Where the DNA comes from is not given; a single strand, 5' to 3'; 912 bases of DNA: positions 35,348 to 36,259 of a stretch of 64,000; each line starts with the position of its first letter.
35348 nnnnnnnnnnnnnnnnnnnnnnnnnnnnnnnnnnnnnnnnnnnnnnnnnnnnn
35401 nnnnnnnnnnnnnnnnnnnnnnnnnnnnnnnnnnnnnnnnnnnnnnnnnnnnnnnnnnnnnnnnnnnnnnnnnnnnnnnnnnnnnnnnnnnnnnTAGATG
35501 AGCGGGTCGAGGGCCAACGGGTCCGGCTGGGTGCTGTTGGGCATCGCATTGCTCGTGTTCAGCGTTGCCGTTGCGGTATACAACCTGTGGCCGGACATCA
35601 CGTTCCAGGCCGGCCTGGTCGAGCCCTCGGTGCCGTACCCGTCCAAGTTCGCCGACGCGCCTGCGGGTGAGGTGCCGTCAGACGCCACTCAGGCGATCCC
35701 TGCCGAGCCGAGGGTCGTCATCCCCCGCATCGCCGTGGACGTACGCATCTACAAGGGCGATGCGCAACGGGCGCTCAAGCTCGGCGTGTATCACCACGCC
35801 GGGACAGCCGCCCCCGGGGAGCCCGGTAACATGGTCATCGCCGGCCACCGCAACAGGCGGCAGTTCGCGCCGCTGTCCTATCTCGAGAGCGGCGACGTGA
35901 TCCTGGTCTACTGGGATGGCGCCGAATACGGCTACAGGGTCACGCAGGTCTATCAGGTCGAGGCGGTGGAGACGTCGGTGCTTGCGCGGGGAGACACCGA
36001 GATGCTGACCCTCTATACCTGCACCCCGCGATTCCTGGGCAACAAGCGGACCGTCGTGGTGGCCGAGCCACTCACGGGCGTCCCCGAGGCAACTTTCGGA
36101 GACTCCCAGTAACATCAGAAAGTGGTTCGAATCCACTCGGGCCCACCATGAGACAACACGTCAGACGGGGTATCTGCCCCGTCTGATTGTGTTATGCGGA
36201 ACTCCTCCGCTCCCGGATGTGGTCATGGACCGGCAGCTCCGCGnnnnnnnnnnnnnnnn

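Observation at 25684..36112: SipW-type peptidase plus three TasA/camelysin-like subunits wired to a giant anchor-less adhesin and a sortase/LLRTG anchor: candidate wall-anchored fibre system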

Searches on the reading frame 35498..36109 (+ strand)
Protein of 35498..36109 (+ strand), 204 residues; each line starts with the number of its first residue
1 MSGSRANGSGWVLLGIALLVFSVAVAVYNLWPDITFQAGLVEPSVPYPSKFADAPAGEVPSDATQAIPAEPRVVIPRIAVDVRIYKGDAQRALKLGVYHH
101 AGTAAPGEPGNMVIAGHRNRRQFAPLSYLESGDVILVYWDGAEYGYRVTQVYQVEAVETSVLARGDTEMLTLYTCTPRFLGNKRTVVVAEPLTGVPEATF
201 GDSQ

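Call 11: search_protein_families(library=pfam, proteins=[window:35498-36109:+], max_evalue=0.01)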
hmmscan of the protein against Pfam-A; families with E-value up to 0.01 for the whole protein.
window:35498-36109:+ (204 aa): 1 family
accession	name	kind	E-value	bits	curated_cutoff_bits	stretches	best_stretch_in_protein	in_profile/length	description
PF04203.18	Sortase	-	2.4e-30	105.3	26.6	1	74-191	2-124/125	Sortase domain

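Call 12: search_protein_families(library=ncbifam, proteins=[window:35498-36109:+], max_evalue=0.01)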
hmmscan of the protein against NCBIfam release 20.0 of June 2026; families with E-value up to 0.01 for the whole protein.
window:35498-36109:+ (204 aa): 7 families
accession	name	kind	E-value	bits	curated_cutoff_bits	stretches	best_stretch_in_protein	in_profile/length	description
NF058671.1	sortase_SrtD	exception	3.1e-21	75.9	140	1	73-187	67-183/187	class D sortase, LPxTATN-specific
NF033746.1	class_D_sortase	subfamily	4.3e-21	75.2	165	1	73-191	13-133/135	class D sortase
NF033747.1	class_E_sortase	subfamily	3e-20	73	160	1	65-190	66-204/211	class E sortase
TIGR01076.1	sortase_fam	subfamily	3e-19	69.2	39.35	1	73-192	3-128/136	sortase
NF033745.1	class_C_sortase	subfamily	5.3e-18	65.6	160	1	72-190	95-219/220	class C sortase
TIGR03784.1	marine_sortase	equivalog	2.5e-13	50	158.25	1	72-177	53-158/174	class GN sortase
NF033748.1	class_F_sortase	subfamily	4.5e-06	26.4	166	1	82-183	34-141/155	class F sortase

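Call 60: search_solved_structures(query=window:35498-36109:+, max_evalue=0.001, show_alignments=2)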
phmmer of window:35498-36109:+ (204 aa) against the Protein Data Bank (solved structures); distinct sequences matched with E-value up to 0.001: 40.
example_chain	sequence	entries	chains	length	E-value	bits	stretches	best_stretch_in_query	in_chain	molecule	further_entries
8t28_A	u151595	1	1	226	1.5e-13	54.1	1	72-196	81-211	Class C sortase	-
2xwg_A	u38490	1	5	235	4.8e-12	49.2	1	57-191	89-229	SORTASE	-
4g1j_A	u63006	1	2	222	3.5e-11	46.4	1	71-195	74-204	Sortase family protein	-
3rbi_A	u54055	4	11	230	3.8e-11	46.3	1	71-195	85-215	Sortase family protein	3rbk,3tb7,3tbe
3rbj_A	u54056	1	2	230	8.4e-10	41.9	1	72-195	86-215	Sortase family protein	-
8gr6_A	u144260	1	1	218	1.1e-09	41.5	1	73-187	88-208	Sortase-like protein, putative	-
4d70_A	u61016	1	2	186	1.4e-09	41.1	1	74-189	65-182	SORTASE FAMILY PROTEIN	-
2ln7_A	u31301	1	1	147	2.3e-09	40.4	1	74-184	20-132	LPXTG-site transpeptidase family protein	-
8guu_A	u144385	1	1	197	1.6e-08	37.7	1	73-187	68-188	Sortase-like protein, putative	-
4g1h_A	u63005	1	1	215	1.8e-08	37.5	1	72-191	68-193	Sortase family protein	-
2w1j_A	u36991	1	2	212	1.9e-08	37.5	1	72-191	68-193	PUTATIVE SORTASE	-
8gmx_A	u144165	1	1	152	2e-08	37.4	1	72-190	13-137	Class C sortase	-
3re9_A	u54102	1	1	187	5.8e-08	35.9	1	73-190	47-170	Sortase-like protein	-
2kw8_A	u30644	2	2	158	6.2e-08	35.8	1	64-194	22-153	LPXTG-site transpeptidase family protein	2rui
2wts_A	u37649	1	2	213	1.1e-07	34.9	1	72-191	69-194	PUTATIVE SORTASE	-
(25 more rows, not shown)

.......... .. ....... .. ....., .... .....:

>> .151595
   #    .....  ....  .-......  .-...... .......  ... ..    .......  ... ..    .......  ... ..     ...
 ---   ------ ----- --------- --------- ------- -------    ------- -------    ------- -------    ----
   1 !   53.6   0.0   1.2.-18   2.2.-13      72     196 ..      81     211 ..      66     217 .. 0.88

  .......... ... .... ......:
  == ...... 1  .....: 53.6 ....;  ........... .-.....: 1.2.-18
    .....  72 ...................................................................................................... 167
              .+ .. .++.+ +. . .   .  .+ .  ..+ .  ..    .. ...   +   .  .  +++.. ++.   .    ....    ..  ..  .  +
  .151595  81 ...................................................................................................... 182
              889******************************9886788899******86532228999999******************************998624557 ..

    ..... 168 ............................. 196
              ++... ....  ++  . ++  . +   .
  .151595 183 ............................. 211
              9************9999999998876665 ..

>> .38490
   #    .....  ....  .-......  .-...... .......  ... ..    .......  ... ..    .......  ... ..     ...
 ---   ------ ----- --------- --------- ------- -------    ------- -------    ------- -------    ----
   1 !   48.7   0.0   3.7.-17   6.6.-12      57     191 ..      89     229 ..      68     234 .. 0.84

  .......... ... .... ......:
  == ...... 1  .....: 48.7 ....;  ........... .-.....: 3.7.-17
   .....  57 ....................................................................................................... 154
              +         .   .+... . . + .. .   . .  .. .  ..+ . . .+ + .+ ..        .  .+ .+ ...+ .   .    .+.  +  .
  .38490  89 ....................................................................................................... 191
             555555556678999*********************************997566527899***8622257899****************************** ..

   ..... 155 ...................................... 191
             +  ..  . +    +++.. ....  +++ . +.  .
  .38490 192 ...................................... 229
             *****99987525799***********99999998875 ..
